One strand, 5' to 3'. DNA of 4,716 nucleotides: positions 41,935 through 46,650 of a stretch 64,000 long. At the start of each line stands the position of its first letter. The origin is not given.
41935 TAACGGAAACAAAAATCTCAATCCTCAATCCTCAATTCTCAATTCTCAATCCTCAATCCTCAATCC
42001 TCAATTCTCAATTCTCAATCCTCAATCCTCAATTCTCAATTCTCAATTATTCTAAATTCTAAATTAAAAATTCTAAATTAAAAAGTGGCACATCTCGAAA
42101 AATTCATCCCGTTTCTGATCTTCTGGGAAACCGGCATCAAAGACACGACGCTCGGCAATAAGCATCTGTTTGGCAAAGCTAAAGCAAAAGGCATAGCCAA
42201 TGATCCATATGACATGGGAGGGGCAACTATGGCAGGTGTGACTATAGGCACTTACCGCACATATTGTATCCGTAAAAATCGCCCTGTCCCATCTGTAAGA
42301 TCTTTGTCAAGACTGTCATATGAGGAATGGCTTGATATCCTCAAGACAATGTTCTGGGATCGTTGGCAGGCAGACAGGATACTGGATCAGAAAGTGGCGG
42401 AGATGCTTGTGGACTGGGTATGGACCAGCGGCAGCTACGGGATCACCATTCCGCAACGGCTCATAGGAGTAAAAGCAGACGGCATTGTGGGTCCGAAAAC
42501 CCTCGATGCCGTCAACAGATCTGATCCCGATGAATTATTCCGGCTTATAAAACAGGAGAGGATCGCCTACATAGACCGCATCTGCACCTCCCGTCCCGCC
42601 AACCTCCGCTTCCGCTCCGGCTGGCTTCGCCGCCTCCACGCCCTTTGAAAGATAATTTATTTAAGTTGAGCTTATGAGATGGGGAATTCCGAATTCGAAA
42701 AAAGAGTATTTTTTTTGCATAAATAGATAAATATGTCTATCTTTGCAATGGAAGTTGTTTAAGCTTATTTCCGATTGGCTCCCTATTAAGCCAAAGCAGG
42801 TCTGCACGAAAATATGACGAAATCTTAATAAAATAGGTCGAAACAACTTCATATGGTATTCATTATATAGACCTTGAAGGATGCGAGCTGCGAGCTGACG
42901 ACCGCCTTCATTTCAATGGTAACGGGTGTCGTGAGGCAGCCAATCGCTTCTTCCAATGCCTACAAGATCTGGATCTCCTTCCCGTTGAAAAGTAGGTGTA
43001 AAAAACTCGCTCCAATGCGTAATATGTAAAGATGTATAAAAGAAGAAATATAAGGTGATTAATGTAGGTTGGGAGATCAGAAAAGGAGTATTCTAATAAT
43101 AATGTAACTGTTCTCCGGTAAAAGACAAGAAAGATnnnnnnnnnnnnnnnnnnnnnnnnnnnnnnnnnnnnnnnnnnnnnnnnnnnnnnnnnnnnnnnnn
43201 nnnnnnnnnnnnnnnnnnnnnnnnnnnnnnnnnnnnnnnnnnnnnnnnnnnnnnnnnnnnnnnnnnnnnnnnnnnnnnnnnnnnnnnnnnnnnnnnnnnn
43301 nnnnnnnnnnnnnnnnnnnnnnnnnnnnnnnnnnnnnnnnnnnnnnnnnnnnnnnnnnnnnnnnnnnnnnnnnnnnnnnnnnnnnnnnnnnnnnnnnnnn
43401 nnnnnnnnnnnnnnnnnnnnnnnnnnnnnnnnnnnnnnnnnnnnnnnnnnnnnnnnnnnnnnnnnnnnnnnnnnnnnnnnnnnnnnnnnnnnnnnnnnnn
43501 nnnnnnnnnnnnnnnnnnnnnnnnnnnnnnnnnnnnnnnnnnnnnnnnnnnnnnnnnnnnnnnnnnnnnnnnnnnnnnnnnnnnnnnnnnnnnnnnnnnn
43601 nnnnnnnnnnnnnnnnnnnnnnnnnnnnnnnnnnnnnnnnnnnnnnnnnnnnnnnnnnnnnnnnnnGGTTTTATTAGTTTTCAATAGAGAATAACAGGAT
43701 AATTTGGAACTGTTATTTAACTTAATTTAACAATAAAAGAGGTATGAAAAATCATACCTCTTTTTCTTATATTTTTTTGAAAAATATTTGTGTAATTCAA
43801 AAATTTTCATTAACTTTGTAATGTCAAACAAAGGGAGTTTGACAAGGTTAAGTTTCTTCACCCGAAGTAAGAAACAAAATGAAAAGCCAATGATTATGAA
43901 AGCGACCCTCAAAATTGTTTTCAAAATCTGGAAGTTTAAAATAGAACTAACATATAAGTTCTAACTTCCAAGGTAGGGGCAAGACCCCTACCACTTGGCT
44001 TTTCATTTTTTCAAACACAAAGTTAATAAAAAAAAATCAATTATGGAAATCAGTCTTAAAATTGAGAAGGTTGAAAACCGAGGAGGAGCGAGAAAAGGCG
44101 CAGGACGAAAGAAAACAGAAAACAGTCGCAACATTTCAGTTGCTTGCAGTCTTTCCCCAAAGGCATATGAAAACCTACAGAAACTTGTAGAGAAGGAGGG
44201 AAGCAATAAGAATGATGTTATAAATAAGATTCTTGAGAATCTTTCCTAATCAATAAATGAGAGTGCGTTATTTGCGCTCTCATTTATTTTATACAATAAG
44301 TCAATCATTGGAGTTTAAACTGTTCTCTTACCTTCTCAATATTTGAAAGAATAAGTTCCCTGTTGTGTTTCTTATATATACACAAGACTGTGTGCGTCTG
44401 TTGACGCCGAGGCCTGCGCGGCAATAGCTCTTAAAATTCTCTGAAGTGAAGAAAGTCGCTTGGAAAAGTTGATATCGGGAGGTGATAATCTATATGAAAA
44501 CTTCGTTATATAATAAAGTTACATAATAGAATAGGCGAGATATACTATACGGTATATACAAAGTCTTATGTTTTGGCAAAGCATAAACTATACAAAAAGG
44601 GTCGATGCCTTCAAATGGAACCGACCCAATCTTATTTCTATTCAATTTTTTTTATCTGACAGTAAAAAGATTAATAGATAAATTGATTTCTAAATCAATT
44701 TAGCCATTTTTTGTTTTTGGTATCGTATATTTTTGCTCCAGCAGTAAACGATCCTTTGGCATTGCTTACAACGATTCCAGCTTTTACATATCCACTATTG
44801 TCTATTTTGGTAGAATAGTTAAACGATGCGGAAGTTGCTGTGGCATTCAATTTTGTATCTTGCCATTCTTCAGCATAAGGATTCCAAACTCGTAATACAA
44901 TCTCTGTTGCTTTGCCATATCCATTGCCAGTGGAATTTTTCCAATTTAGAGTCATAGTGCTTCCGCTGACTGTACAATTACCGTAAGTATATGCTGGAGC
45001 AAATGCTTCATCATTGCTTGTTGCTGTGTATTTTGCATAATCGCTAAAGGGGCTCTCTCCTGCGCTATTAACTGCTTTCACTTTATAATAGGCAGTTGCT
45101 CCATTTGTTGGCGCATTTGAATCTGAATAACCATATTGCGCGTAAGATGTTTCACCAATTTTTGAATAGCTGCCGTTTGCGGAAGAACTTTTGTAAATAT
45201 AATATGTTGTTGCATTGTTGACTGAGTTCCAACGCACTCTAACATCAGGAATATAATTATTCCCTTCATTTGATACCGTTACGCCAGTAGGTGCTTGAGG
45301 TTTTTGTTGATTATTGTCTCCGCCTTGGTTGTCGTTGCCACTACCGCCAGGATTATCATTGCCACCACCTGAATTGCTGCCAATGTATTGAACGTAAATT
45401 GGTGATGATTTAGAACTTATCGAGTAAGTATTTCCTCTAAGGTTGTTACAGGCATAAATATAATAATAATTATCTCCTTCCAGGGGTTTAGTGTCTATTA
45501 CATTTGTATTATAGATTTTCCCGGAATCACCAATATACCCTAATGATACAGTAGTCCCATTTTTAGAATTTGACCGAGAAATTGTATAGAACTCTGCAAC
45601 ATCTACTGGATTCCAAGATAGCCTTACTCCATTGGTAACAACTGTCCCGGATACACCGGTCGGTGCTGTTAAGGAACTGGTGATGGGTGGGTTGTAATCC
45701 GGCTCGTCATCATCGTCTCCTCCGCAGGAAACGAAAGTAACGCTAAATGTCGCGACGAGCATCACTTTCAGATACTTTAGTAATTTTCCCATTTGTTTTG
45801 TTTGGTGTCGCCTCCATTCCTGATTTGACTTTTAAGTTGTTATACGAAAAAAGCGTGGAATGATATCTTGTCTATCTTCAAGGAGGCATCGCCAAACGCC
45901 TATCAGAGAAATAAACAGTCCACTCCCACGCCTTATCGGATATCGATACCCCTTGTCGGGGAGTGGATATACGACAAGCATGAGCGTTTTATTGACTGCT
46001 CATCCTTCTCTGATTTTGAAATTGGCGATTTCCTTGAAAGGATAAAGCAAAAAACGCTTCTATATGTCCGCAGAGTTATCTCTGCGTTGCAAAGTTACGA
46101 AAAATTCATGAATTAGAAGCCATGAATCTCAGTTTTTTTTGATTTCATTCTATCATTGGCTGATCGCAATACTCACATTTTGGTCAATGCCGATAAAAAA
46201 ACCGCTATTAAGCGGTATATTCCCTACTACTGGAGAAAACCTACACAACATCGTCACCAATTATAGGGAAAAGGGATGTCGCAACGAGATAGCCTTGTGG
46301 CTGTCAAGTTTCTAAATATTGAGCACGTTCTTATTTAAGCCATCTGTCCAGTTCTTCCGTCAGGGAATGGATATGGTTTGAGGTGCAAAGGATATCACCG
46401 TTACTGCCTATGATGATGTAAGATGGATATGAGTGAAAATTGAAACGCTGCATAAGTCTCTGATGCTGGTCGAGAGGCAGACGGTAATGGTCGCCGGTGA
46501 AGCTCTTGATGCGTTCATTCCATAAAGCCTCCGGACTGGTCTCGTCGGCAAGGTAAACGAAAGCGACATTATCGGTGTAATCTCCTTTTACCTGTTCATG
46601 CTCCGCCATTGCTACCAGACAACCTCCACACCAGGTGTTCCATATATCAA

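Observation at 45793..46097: ~290-nt leader folding into a long rod with a branched, switchable top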

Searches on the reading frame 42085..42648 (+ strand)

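Call 8: search_protein_families(library=pfam, proteins=[window:42085-42648:+])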
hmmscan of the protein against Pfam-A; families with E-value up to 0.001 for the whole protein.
window:42085-42648:+ (187 aa): 2 families
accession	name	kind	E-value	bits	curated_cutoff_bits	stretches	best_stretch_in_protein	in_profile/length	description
PF09374.15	PG_binding_3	-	1.3e-15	57.8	24.6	1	119-184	2-75/76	Predicted Peptidoglycan domain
PF05838.17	Glyco_hydro_108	-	4.3e-14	53.2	21.2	1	36-116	10-85/85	Glycosyl hydrolase 108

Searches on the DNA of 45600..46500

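Call 6: search_rna_families(source=window, start=45600, end=46500, threshold=evalue, max_evalue=10)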
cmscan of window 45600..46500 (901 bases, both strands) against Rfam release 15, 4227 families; matches with E-value up to 10: 5.
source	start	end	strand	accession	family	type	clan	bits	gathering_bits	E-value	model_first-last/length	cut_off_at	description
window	46297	46468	+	RF01266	snR45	Gene; snRNA; snoRNA; CD-box;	-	21.7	80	6.7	1-180/180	no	Small nucleolar RNA snR45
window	46137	46229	+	RF02059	STnc50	Gene; sRNA;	-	17.7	55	5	1-84/84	no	Salmonella enterica sRNA STnc40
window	45602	45727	-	RF00067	SNORD15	Gene; snRNA; snoRNA; CD-box;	CL00045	15.8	75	0.68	1-146/146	no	Small nucleolar RNA SNORD15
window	46381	46434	+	RF01312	sR9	Gene; snRNA; snoRNA; CD-box;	-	14.8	36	7.1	1-55/55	no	Small nucleolar RNA sR9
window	46124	46196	-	RF00283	SCARNA18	Gene; snRNA; snoRNA; scaRNA;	-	14.7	40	4.4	1-83/83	no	small Cajal body-specific RNA 18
